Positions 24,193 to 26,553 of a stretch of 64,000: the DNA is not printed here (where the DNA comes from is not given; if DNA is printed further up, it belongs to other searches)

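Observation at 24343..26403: The cluster's third enzyme is sulfite-reductase-like (CysI/SiR signature), not a canonical NirA or NAD(P)H-NirB nitrite reductase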

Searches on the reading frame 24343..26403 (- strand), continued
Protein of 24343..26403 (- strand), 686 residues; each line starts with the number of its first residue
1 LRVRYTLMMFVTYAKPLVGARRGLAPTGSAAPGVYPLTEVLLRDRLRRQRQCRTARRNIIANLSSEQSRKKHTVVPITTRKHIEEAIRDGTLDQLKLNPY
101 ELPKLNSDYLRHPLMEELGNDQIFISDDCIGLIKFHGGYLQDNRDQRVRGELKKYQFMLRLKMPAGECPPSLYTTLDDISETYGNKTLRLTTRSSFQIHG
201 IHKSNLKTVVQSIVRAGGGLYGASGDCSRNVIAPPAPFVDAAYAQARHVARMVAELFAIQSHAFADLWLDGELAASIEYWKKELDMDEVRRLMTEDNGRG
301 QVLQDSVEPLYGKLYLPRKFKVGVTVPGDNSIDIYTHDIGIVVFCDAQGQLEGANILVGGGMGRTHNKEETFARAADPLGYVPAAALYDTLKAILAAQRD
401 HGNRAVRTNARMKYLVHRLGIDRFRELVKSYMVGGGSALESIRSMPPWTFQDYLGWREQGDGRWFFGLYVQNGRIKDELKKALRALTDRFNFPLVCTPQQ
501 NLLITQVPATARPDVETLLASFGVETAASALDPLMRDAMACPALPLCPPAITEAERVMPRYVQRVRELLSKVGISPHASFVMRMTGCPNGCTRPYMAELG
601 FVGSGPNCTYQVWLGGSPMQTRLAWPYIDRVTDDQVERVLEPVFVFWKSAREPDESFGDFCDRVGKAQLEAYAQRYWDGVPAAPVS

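Call 26: list_cluster_members(proteins=[P0003, P0005, P0006, P0007, P0008, P0009, P0010, P0013, P0016, P0017])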
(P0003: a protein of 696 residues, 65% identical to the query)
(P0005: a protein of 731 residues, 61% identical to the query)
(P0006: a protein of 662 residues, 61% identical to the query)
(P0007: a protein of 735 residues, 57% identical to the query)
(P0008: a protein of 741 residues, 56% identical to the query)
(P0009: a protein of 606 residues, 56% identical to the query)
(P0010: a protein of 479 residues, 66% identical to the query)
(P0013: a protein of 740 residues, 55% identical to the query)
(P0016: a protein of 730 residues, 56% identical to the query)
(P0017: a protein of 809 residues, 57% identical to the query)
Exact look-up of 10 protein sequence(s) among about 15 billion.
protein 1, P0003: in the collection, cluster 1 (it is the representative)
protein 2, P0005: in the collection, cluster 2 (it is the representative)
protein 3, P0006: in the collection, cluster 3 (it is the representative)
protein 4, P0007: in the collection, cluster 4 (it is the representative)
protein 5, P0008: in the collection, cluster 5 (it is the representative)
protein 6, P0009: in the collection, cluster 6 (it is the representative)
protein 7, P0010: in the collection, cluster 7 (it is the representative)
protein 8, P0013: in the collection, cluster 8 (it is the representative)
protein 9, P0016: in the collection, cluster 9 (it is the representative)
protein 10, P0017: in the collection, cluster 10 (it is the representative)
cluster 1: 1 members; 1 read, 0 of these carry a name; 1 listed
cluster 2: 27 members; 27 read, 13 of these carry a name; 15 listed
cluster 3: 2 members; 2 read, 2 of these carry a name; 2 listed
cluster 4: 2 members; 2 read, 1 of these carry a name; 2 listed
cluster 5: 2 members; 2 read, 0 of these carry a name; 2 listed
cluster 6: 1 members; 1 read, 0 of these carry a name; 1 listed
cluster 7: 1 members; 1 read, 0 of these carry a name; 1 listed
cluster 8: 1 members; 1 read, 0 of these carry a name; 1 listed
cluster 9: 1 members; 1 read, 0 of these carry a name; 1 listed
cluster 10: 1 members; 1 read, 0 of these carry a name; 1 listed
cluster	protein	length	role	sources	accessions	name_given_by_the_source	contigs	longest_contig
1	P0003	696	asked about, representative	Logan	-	-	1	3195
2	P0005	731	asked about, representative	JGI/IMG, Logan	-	-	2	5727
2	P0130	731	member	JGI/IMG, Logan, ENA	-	sulfite reductase (ferredoxin)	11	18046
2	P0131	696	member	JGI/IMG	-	sulfite reductase (ferredoxin)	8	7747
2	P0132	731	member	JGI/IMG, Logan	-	sulfite reductase (ferredoxin)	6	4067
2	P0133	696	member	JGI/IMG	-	sulfite reductase (ferredoxin)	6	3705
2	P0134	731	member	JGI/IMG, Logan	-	sulfite reductase (ferredoxin)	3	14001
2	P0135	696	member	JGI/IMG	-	sulfite reductase (ferredoxin)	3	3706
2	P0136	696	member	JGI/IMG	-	sulfite reductase (ferredoxin)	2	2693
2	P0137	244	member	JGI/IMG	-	sulfite reductase (ferredoxin)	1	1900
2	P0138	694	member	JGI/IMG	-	sulfite reductase (ferredoxin)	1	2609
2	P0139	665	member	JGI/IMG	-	sulfite reductase (ferredoxin)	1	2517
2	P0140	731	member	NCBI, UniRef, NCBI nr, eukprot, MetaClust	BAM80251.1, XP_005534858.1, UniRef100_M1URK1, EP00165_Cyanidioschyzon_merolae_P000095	sulfite reductase, ferredoxin dependent [Cyanidioschyzon merolae strain 10D] | assimilatory sulfite reductase (ferredoxin) n=1 Tax=Cyanidioschyzon merolae (strain ... | XP_005534858.1 sulfite reductase, ferredoxin dependent [Cyanidioschyzon merolae strain ...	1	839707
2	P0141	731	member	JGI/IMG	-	sulfite reductase (ferredoxin)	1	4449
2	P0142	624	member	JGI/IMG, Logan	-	sulfite reductase (ferredoxin)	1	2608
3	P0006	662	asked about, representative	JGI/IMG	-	sulfite reductase (ferredoxin)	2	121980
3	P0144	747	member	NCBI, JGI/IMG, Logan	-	sulfite reductase (ferredoxin)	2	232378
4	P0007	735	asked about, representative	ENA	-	-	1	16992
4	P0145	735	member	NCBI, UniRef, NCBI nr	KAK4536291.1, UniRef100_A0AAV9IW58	hypothetical protein CDCA_CDCA08G2316 [Cyanidium caldarium] | assimilatory sulfite reductase (ferredoxin) n=1 Tax=Cyanidium caldarium TaxID=2771 ...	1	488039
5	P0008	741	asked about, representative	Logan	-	-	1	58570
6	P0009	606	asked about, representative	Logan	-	-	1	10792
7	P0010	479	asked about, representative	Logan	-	-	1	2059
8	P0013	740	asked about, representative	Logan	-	-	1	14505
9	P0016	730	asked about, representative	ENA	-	-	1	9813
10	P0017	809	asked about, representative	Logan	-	-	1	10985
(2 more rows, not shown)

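Call 38: find_encoding_contigs(protein=P0123, flank=10000, max_places=2)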
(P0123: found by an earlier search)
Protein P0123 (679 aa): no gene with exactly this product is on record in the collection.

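Call 39: find_encoding_contigs(protein=P0140, flank=8000, max_places=2)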
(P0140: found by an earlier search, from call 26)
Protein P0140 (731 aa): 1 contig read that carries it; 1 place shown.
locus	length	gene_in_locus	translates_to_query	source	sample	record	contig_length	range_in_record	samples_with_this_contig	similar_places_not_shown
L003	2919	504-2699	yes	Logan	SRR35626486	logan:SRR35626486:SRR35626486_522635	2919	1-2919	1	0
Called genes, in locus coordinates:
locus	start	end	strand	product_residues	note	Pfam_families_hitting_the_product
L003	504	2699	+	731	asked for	PF03460:NIR_SIR_ferr, PF01077:NIR_SIR, PF03460:NIR_SIR_ferr (weak), PF01077:NIR_SIR (weak)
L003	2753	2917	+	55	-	?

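Call 40: find_encoding_contigs(protein=P0145, flank=10000, max_places=2)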
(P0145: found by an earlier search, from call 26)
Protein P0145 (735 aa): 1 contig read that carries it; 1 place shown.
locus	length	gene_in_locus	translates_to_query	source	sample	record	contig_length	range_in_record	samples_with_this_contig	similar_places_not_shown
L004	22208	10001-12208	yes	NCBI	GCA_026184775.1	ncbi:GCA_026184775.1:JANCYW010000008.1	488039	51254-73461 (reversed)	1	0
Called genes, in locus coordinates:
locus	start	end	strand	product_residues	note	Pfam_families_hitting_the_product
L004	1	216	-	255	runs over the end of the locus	PF14681:UPRTase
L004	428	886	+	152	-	-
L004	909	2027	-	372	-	PF00583:Acetyltransf_1, PF13508:Acetyltransf_7, PF13527:Acetyltransf_9 (weak), PF08445:FR47 (weak)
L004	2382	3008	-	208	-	PF00252:Ribosomal_L16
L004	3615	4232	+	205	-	PF00827:Ribosomal_L15e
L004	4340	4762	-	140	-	PF08523:MBF1, PF13560:HTH_31, PF01381:HTH_3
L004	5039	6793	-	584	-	PF00400:WD40 (faint), PF12894:ANAPC4_WD40 (faint), PF23414:Beta-prop_EML_2 (faint), PF24105:Beta-prop_CAF1B_HIR1 (faint), PF24807:WD40_CDC20-Fz (faint), PF25174:Beta-prop_THOC3 (weak), PF25175:Beta-prop_WDR5 (weak), PF23381:Beta-prop_IFT122_1st (weak), +3 more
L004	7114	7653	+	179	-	PF01956:EMC3_TMCO1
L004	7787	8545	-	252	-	PF04248:NTP_transf_9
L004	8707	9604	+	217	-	PF03652:RuvX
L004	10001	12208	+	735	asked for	PF03460:NIR_SIR_ferr, PF01077:NIR_SIR, PF03460:NIR_SIR_ferr, PF01077:NIR_SIR (weak)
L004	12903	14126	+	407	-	PF00646:F-box, PF12937:F-box-like, PF07744:SPOC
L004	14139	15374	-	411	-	-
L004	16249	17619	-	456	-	-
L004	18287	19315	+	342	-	PF00069:Pkinase, PF07714:PK_Tyr_Ser-Thr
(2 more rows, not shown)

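Call 41: find_encoding_contigs(protein=P0144, flank=10000, max_places=2)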
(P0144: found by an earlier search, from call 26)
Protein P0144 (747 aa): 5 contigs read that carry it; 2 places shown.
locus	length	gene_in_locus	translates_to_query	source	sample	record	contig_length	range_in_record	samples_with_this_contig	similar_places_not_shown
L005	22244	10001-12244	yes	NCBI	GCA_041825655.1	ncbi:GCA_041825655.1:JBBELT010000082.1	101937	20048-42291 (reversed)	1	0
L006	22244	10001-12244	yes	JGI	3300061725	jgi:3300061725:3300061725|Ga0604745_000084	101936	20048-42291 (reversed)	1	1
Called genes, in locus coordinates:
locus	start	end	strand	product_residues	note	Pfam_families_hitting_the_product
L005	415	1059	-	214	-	PF00252:Ribosomal_L16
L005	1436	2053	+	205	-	PF00827:Ribosomal_L15e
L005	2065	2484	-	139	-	PF08523:MBF1, PF13560:HTH_31 (weak), PF01381:HTH_3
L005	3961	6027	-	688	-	PF00400:WD40 (faint), PF12894:ANAPC4_WD40 (faint), PF23381:Beta-prop_IFT122_1st (faint), PF23414:Beta-prop_EML_2 (faint), PF24814:WD40_Prp19 (faint), PF24105:Beta-prop_CAF1B_HIR1, PF24807:WD40_CDC20-Fz, PF25174:Beta-prop_THOC3, +3 more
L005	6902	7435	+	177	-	PF01956:EMC3_TMCO1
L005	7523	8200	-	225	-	PF04248:NTP_transf_9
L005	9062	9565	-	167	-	-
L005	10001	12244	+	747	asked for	PF03460:NIR_SIR_ferr, PF01077:NIR_SIR, PF03460:NIR_SIR_ferr (weak), PF01077:NIR_SIR (weak)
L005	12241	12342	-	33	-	-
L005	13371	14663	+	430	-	PF00646:F-box, PF12937:F-box-like, PF07744:SPOC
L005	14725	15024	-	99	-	-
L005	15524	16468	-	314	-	-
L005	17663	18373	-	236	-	PF09754:PAC2 (weak)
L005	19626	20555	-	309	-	PF04278:Tic22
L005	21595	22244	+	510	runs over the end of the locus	PF11891:RETICULATA-like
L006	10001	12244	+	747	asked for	PF03460:NIR_SIR_ferr, PF01077:NIR_SIR, PF03460:NIR_SIR_ferr (weak), PF01077:NIR_SIR (weak)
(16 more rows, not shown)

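Call 43: search_protein_families(library=ncbifam, proteins=[P0140, P0004, P0002], max_evalue=1e-10)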
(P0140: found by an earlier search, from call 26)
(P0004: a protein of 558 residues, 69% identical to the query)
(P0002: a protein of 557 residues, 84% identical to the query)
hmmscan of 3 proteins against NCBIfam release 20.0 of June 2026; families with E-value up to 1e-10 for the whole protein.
P0140 (731 aa): 6 families
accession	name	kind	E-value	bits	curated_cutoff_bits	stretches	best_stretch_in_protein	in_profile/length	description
TIGR02042.1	sir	equivalog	6.9e-233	774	731.5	1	52-636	5-581/581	sulfite reductase, ferredoxin dependent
NF010029.0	PRK13504.1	equivalog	1.2e-218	727.2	457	1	50-634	8-569/575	NADPH-dependent assimilatory sulfite reductase hemoprotein subunit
TIGR02041.1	CysI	equivalog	2.4e-138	462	756.55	1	61-624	1-538/541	assimilatory sulfite reductase (NADPH) hemoprotein subunit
NF007125.0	PRK09566.1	equivalog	2.7e-41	141.6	594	1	271-603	176-501/513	ferredoxin--nitrite reductase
NF007126.0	PRK09567.1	equivalog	3.4e-34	118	523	1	276-634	227-588/595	NirA family protein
TIGR02435.1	CobG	equivalog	5.3e-23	81.6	234.8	1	276-565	127-385/388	precorrin-3B synthase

P0004 (558 aa): 7 families
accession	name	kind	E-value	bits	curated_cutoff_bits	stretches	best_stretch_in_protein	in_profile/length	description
TIGR02042.1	sir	equivalog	1.1e-190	634.6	731.5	1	37-552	14-521/581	sulfite reductase, ferredoxin dependent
NF010029.0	PRK13504.1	equivalog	6.1e-188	625.7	457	1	28-552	10-513/575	NADPH-dependent assimilatory sulfite reductase hemoprotein subunit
TIGR02041.1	CysI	equivalog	1.8e-130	436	756.55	1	40-554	4-492/541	assimilatory sulfite reductase (NADPH) hemoprotein subunit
NF007125.0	PRK09566.1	equivalog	1.7e-37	129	594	1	249-540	178-455/513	ferredoxin--nitrite reductase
NF007126.0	PRK09567.1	equivalog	7.8e-31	106.9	523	1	319-540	291-508/595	NirA family protein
TIGR02435.1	CobG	equivalog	1.6e-27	96.5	234.8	1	251-541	126-385/388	precorrin-3B synthase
TIGR02912.1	sulfite_red_C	equivalog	6.8e-14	51.6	324.1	0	90-148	18-76/314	sulfite reductase subunit C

P0002 (557 aa): 7 families
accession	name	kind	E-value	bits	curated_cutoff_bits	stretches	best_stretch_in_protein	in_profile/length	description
TIGR02042.1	sir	equivalog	1.5e-212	706.8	731.5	1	3-553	17-559/581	sulfite reductase, ferredoxin dependent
NF010029.0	PRK13504.1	equivalog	5.8e-199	662.1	457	1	3-553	22-551/575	NADPH-dependent assimilatory sulfite reductase hemoprotein subunit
TIGR02041.1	CysI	equivalog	1.4e-121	406.7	756.55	1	3-552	4-527/541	assimilatory sulfite reductase (NADPH) hemoprotein subunit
NF007125.0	PRK09566.1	equivalog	1.5e-35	122.6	594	1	214-503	180-455/513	ferredoxin--nitrite reductase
NF007126.0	PRK09567.1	equivalog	7.1e-30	103.7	523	1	215-552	227-566/595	NirA family protein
TIGR02435.1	CobG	equivalog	5.3e-27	94.8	234.8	1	215-504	127-385/388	precorrin-3B synthase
TIGR02912.1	sulfite_red_C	equivalog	3.6e-11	42.6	324.1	0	52-112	17-77/314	sulfite reductase subunit C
